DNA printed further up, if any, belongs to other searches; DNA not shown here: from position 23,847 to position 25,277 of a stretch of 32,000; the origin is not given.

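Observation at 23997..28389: Unassigned ~320-aa domain present twice, as a lipoprotein and inside an RTX protein, at the end of the polysaccharide locus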

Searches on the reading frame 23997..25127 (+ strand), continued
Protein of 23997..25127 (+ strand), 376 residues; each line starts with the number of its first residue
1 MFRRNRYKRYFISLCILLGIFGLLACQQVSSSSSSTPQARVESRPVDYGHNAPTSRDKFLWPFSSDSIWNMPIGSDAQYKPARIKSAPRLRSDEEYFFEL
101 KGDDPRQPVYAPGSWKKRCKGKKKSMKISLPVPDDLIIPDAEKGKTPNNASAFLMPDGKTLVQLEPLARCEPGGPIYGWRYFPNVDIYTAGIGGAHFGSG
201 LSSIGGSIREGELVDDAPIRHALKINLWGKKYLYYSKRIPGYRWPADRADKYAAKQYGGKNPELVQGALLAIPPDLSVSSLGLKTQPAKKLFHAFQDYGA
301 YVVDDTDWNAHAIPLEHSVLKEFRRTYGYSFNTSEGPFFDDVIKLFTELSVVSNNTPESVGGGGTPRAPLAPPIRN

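Call 70: find_encoding_contigs(protein=P0172, flank=10000, max_places=1)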
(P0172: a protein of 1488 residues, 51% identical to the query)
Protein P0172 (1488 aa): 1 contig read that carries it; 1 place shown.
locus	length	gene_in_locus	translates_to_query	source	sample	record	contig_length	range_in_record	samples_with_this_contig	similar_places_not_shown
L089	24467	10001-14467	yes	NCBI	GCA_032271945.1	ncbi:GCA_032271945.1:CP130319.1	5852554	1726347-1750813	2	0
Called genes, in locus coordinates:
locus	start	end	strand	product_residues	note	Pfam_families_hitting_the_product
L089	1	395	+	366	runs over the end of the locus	PF13623:SurA_N_2 (weak), PF13624:SurA_N_3 (weak)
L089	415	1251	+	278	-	PF01261:AP_endonuc_2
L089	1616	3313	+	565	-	-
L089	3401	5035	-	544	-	PF00072:Response_reg, PF12833:HTH_18, PF00165:HTH_AraC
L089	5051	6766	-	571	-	PF06580:His_kinase, PF02518:HATPase_c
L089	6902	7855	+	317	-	PF00528:BPD_transp_1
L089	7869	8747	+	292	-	PF00528:BPD_transp_1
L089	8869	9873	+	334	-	PF00144:Beta-lactamase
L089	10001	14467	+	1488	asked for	PF19077:Big_13 (faint), PF00041:fn3, PF10179:NDNF (faint), PF16656:Pur_ac_phosph_N (faint), PF16893:fn3_2 (faint), PF18370:RGI_lyase (faint), PF23376:Fn3_VIN3 (faint), PF00041:fn3, +3 more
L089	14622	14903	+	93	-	PF00005:ABC_tran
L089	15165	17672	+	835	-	PF00041:fn3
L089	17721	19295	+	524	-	PF00657:Lipase_GDSL, PF13472:Lipase_GDSL_2, PF00041:fn3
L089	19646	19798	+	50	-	-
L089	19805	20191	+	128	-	PF01261:AP_endonuc_2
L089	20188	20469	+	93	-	PF03629:SASA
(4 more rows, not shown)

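Call 73: list_cluster_members(proteins=[P0122, P0123, P0126, P0127, P0128, P0129, P0130, P0133, P0143, P0217])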
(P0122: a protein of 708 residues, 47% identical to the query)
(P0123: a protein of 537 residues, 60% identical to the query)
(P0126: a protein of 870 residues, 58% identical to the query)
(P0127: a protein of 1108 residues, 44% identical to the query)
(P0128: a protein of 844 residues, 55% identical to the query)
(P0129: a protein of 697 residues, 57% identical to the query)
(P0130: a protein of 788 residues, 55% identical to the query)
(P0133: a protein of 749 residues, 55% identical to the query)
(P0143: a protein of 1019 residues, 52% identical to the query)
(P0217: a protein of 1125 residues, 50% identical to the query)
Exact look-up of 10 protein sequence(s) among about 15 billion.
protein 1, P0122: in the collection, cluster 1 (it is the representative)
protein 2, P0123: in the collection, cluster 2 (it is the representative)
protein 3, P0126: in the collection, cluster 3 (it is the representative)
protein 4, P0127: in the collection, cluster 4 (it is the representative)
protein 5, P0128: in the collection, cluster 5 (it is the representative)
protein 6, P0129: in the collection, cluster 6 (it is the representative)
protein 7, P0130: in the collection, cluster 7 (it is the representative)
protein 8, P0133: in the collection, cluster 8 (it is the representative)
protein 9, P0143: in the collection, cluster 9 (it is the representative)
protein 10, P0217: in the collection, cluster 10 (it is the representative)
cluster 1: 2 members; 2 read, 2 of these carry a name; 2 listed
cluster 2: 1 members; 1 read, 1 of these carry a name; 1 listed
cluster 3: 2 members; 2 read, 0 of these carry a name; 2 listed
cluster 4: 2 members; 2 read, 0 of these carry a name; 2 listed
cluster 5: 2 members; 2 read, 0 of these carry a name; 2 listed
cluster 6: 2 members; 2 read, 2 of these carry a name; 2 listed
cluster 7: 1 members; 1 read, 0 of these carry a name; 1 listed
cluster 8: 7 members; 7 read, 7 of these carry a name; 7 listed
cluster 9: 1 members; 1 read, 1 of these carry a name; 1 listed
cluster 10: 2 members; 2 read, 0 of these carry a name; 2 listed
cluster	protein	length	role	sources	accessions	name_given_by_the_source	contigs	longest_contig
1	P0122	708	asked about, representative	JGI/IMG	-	hypothetical protein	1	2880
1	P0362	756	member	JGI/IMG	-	hypothetical protein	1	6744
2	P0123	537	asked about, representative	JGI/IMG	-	hypothetical protein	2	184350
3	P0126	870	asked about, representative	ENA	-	-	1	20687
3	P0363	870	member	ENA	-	-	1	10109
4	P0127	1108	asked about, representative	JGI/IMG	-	-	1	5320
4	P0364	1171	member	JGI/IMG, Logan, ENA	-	-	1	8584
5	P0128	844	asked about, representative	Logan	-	-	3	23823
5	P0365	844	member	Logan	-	-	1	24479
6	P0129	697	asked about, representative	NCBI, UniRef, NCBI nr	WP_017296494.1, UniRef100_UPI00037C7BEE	calcium-binding protein [Nodosilinea nodulosa] | calcium-binding protein n=1 Tax=Nodosilinea nodulosa TaxID=416001 RepID=UPI00037C7BEE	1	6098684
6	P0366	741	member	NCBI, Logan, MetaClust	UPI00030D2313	status=active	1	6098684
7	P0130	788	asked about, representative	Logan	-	-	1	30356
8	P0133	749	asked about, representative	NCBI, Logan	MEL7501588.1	MAG: calcium-binding protein [Cyanobacteria bacterium J06554_6]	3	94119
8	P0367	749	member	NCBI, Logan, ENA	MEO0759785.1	MAG: calcium-binding protein [Cyanobacteria bacterium J06648_16]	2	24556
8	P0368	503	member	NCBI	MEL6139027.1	MAG: hypothetical protein AAFR42_16680, partial [Cyanobacteria bacterium J06628_6]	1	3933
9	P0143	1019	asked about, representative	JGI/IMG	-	chitodextrinase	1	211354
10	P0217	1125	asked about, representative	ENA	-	-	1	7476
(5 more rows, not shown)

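Call 77: search_protein_families(library=pfam, alignment_id=A5, max_evalue=0.0001)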
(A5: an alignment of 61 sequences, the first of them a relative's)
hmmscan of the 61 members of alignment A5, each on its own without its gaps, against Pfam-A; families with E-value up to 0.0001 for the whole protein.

A. member 1, P0137 (519 aa): 2 families
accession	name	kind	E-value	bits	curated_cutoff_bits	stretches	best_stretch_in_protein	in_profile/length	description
PF00754.31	F5_F8_type_C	-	3.1e-15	56.8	28.2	1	400-509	9-125/127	F5/8 type C domain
PF22633.2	F5_F8_type_C_2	-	2.3e-12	47.8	27.8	1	407-494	1-91/91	NedA-like, galactose-binding domain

B. families by the number of members that match (of 61 scanned): 33 families (the first 25 are shown)
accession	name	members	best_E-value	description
PF00754.31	F5_F8_type_C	9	3.5e-67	F5/8 type C domain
PF22633.2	F5_F8_type_C_2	9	3.2e-57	NedA-like, galactose-binding domain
PF18962.6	Por_Secre_tail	8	3.1e-13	Secretion system C-terminal sorting domain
PF00041.27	fn3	7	2.5e-14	Fibronectin type III domain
PF03422.21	CBM_6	5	1.4e-35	Carbohydrate binding module (family 6)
PF13472.12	Lipase_GDSL_2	5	9.9e-32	GDSL-like Lipase/Acylhydrolase family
PF00657.28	Lipase_GDSL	5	1e-16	GDSL-like Lipase/Acylhydrolase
PF14200.12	RicinB_lectin_2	4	1.6e-58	Ricin-type beta-trefoil lectin domain-like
PF00652.28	Ricin_B_lectin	4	3.5e-19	Ricin-type beta-trefoil lectin domain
PF17957.7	Big_7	3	5.1e-46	Bacterial Ig domain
PF02368.24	Big_2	3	3.5e-19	Bacterial Ig-like domain (group 2)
PF07691.17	PA14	2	1.3e-33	PA14 domain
PF18099.7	CBM_35_2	2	4.9e-16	Carbohydrate binding module (family 35)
PF02018.23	CBM_4_9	2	4.9e-16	Carbohydrate binding domain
PF00801.26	PKD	2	3.6e-10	PKD domain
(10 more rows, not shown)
